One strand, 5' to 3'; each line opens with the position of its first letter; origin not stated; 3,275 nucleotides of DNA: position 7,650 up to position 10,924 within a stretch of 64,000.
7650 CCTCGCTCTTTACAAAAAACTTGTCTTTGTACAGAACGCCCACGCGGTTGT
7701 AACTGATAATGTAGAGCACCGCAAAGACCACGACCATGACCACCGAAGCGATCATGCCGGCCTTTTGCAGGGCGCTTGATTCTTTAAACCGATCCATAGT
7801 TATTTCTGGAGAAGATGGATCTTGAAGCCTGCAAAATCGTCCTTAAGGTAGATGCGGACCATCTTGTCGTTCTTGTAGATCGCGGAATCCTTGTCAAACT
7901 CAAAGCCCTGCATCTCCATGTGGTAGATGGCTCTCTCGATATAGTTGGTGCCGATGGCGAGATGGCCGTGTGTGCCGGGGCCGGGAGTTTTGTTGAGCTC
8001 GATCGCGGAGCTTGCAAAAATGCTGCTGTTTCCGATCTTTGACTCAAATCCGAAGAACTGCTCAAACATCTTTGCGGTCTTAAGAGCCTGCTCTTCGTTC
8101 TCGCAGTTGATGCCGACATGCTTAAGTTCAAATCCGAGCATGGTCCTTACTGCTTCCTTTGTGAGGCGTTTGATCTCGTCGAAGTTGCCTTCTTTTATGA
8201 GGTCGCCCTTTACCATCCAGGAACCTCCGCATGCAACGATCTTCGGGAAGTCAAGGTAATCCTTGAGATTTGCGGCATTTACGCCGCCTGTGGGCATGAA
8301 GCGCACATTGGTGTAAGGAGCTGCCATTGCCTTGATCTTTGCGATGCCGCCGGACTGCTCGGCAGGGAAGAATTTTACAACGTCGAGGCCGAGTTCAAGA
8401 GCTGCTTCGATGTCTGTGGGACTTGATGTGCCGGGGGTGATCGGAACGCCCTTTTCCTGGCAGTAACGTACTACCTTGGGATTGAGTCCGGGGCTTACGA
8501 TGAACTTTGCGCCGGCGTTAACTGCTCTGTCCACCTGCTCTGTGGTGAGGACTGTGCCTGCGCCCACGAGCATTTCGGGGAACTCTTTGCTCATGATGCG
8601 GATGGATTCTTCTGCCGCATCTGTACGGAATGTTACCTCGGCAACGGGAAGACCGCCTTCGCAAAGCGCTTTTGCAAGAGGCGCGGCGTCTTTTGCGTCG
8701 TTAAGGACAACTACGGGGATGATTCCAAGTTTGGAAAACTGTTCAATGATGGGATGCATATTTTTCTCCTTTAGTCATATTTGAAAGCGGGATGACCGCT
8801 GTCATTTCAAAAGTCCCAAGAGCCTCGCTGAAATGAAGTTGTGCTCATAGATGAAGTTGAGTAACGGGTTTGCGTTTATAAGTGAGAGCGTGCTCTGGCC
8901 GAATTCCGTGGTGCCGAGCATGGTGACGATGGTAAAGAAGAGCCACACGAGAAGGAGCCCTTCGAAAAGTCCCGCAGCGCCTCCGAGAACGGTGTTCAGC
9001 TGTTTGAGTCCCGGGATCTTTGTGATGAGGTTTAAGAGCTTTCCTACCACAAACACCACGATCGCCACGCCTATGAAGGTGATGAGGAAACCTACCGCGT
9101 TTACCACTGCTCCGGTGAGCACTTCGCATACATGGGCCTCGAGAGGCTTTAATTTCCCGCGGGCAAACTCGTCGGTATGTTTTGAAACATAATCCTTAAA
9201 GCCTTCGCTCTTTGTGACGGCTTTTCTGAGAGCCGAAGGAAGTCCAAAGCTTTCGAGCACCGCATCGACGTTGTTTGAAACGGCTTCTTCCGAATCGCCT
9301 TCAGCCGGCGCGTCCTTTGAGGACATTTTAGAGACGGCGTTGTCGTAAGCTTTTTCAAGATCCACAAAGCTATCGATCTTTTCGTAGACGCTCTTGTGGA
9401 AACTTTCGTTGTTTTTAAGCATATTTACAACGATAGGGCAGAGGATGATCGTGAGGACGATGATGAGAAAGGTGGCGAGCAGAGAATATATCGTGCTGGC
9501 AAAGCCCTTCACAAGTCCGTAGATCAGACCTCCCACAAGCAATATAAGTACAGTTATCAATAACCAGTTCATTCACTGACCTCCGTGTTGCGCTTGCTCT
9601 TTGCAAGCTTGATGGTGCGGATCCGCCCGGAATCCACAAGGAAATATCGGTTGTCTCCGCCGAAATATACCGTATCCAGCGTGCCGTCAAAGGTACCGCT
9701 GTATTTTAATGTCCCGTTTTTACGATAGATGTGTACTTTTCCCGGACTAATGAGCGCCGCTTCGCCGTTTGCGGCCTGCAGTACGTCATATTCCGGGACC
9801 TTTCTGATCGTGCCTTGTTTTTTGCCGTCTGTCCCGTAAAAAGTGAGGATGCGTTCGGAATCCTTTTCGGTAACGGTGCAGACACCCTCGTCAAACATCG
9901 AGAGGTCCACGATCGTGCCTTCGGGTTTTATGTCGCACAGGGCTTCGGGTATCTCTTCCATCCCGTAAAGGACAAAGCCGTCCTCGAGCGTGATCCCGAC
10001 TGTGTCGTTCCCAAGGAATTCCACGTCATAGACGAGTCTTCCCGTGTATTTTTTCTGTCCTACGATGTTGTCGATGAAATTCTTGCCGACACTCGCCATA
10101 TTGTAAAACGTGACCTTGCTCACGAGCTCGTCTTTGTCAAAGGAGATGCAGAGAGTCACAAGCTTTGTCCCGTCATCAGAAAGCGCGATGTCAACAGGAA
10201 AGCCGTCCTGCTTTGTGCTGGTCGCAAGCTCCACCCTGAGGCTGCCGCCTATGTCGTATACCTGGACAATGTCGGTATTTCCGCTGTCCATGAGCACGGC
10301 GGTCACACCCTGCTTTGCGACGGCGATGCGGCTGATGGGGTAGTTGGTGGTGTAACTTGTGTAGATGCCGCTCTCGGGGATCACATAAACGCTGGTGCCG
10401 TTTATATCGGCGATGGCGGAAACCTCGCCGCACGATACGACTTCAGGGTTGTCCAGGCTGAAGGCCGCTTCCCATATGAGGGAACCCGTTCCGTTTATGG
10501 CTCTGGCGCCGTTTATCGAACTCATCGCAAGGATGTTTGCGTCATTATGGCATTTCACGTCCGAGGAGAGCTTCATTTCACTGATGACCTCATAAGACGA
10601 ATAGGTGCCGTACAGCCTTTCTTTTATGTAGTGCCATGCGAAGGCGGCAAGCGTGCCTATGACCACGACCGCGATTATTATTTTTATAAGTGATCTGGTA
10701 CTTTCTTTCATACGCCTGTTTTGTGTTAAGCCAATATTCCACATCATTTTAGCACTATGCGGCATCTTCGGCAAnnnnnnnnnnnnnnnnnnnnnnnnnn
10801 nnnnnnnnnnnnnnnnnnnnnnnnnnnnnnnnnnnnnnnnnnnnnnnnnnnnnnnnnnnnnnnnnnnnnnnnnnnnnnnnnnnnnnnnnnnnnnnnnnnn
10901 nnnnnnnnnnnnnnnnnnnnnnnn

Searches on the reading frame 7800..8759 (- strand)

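Call 77: search_protein_families(library=pfam, proteins=[window:7800-8759:-], max_evalue=0.00001)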
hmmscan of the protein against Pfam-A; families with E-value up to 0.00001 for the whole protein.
window:7800-8759:- (319 aa): 1 family
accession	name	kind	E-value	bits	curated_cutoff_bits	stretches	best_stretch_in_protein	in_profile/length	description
PF01081.25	Aldolase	-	1.6e-73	246.8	27.8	1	5-199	2-196/196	KDPG and KHG aldolase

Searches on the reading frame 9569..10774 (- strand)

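Call 77: search_protein_families(library=pfam, proteins=[window:9569-10774:-], max_evalue=0.00001)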
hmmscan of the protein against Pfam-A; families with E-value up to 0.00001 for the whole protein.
window:9569-10774:- (401 aa): 1 family
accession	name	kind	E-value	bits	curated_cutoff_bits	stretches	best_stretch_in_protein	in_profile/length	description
PF18975.6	DUF5711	-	4.6e-80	269.9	26.3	1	57-390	4-344/344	Family of unknown function (DUF5711)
